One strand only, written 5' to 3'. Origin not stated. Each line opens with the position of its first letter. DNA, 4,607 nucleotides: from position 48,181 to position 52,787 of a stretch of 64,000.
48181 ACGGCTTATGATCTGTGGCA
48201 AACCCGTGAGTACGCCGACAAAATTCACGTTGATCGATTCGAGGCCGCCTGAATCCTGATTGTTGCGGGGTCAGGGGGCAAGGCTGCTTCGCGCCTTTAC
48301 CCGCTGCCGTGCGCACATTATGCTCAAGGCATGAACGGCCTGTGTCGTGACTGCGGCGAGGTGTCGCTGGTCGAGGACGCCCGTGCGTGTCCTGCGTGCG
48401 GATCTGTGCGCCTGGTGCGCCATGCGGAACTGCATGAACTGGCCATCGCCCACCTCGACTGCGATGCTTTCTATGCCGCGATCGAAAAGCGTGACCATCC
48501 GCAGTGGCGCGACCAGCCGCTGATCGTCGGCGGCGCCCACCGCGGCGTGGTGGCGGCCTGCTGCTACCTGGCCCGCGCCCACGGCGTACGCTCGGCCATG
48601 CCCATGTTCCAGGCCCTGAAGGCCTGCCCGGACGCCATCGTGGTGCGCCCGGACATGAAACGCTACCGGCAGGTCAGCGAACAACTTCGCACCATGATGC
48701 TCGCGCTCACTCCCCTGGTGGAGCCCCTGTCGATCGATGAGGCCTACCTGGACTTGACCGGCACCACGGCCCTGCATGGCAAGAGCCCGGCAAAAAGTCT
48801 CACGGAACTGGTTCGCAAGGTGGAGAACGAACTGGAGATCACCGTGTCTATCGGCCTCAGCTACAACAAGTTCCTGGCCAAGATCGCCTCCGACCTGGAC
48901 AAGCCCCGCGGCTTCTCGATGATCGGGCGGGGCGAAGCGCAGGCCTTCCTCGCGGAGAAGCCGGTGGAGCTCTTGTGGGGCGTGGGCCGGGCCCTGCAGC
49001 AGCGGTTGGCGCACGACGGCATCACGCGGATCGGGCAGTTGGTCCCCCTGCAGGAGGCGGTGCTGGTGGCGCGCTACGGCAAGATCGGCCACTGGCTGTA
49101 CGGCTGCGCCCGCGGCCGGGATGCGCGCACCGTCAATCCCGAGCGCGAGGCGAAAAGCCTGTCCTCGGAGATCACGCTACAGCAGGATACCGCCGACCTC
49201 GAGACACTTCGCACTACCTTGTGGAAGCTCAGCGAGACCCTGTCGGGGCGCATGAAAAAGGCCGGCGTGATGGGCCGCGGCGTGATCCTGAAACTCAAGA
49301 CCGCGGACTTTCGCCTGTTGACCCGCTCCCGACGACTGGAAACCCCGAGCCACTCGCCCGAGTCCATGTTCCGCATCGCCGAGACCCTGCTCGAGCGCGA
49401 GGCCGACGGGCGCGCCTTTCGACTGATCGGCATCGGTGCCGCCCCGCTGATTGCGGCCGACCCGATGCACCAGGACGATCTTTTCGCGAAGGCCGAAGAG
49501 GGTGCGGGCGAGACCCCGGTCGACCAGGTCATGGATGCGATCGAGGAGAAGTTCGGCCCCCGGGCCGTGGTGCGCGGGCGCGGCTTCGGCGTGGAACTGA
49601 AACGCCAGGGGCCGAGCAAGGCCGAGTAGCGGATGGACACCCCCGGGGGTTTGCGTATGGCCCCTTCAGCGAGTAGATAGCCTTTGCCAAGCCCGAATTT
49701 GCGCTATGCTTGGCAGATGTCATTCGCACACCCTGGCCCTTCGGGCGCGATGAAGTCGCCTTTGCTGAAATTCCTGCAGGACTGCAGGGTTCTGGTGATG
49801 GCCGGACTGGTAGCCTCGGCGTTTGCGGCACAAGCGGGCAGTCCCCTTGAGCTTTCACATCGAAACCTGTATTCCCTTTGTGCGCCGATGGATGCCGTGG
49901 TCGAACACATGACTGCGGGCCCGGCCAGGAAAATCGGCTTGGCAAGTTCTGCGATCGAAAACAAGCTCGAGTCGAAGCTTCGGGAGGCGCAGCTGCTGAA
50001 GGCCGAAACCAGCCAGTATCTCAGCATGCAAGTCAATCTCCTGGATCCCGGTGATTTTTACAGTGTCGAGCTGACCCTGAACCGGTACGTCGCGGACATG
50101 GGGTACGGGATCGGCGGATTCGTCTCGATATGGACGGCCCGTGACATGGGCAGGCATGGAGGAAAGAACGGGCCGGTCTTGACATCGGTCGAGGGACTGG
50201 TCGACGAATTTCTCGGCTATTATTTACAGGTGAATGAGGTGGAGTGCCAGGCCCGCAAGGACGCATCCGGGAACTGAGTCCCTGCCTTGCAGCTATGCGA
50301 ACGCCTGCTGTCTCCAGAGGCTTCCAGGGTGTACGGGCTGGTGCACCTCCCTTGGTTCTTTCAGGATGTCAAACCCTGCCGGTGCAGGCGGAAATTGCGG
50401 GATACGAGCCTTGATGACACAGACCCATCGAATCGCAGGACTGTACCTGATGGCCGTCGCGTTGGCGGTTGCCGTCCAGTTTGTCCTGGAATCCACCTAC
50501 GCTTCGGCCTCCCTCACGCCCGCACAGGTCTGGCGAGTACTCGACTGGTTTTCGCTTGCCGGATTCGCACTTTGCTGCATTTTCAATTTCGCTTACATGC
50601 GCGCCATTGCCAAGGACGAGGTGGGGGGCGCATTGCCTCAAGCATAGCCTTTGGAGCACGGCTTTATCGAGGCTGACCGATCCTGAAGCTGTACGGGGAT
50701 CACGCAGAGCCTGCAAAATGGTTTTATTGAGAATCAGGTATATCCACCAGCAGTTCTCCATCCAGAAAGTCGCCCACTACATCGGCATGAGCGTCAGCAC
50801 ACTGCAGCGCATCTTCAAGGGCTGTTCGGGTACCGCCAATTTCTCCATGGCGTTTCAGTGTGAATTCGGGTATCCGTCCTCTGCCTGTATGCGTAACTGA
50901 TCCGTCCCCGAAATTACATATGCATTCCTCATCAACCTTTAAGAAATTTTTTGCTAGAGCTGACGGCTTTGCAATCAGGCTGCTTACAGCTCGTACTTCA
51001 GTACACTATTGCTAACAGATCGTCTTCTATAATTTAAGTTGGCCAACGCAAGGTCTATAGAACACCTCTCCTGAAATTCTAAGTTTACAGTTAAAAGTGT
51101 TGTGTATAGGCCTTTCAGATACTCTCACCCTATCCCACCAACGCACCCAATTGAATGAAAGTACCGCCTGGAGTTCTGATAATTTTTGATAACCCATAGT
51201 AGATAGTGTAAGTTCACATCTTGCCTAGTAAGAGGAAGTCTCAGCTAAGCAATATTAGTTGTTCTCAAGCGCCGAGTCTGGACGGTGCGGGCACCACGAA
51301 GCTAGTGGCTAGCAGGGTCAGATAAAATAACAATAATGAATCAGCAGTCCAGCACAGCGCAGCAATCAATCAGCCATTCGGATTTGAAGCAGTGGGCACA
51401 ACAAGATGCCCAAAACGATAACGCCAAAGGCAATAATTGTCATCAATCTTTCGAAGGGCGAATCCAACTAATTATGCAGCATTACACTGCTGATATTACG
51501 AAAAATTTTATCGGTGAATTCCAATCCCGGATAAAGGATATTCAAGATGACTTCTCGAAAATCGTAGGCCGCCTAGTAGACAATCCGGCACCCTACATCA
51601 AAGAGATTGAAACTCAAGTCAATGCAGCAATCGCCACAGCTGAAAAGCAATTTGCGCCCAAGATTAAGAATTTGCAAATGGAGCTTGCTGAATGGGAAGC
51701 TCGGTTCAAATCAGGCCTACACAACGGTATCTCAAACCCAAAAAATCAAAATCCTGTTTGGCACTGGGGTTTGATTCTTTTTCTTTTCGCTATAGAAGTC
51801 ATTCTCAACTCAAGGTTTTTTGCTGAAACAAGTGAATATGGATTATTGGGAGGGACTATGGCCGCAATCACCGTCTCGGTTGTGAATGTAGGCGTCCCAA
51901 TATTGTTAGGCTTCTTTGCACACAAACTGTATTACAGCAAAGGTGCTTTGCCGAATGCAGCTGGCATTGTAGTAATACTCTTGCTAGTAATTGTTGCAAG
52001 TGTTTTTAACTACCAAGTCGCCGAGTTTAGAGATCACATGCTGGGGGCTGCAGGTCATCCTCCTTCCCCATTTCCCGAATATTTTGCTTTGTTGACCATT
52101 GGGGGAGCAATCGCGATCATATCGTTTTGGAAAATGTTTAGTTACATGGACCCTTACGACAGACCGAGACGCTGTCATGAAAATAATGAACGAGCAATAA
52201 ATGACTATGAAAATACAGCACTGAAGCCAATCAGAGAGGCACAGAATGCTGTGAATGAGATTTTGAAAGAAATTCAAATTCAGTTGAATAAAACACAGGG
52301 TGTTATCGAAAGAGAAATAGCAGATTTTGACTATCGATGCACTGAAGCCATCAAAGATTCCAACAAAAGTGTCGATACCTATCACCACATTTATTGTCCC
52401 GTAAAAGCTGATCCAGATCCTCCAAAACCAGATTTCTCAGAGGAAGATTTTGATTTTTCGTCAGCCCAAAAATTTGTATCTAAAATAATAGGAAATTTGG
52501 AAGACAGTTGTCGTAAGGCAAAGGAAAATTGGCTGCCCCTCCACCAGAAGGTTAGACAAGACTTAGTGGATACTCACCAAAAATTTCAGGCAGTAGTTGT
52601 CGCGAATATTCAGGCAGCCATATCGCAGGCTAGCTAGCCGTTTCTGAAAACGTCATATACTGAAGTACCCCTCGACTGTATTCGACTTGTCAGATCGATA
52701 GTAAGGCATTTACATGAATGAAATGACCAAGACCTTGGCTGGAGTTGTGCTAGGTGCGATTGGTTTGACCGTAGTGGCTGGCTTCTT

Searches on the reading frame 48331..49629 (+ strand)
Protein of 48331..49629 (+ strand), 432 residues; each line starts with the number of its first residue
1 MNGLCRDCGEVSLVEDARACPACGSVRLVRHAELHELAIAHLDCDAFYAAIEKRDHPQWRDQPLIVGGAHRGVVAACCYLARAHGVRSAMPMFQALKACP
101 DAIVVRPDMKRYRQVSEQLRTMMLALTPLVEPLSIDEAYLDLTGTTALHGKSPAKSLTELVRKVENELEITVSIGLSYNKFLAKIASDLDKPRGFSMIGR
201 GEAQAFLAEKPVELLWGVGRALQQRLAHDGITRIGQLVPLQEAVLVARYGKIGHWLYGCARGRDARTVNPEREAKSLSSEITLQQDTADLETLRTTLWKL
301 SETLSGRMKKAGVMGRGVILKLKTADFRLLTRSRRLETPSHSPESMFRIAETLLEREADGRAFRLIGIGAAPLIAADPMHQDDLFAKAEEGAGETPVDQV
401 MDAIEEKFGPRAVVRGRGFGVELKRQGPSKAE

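Call 65: search_protein_families(library=ncbifam, proteins=[window:48331-49629:+], max_evalue=0.00001)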
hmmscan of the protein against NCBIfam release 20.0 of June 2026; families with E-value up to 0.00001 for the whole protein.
window:48331-49629:+ (432 aa): 10 families
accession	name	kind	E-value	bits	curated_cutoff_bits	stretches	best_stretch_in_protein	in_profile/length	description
NF002751.0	PRK02794.1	equivalog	2.7e-180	599.8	371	1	1-422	4-421/425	DNA polymerase IV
NF002677.0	PRK02406.1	equivalog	4.7e-103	345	256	1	39-370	8-340/357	DNA polymerase IV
NF002882.0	PRK03348.1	equivalog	7.6e-97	325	389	1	38-400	6-368/461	DNA polymerase IV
NF010731.0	PRK14133.1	equivalog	1.4e-88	297.5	362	1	38-373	4-336/352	DNA polymerase IV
NF003015.0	PRK03858.1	subfamily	3e-88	296.6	367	1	37-419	7-386/399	DNA polymerase IV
NF002492.0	PRK01810.1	equivalog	1.5e-87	294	399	1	38-418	11-394/412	DNA polymerase IV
NF002848.0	PRK03103.1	subfamily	4.1e-87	292.3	381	1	38-417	5-390/410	DNA polymerase IV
NF002883.0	PRK03352.1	equivalog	1.1e-62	212.2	330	1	39-369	7-338/347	DNA polymerase IV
NF002292.0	PRK01216.1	equivalog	3.5e-38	131.5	339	1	39-374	3-340/351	DNA polymerase IV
NF002955.0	PRK03609.1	subfamily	1.4e-23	83.5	431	1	40-243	3-212/422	translesion error-prone DNA polymerase V subunit UmuC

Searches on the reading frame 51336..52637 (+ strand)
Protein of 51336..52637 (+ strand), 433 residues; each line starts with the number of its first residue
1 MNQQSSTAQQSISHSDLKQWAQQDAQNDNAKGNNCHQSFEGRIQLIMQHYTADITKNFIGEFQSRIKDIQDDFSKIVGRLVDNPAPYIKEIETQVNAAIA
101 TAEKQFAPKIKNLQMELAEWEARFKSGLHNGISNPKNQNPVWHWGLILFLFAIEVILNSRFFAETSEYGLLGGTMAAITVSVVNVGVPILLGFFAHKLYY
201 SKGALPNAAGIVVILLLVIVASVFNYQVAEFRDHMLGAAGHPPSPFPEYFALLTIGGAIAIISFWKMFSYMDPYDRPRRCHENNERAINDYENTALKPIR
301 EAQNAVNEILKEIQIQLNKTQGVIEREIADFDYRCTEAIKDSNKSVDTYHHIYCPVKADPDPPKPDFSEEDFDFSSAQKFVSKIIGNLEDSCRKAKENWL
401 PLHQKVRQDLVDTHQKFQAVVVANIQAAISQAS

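Call 60: search_protein_families(library=pfam, proteins=[window:51336-52637:+], max_evalue=0.001)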
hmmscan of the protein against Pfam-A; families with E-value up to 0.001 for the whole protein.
window:51336-52637:+ (433 aa): 0 families

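Call 61: search_protein_families(library=padloc, proteins=[window:51336-52637:+], max_evalue=0.001)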
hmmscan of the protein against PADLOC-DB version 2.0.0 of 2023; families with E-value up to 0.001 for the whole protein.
window:51336-52637:+ (433 aa): 1 family
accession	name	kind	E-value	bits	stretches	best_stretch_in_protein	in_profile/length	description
PDLC00639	ZorA2|ZorA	-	0.0002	18.3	1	47-134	334-421/494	MotA/ExbB/TolQ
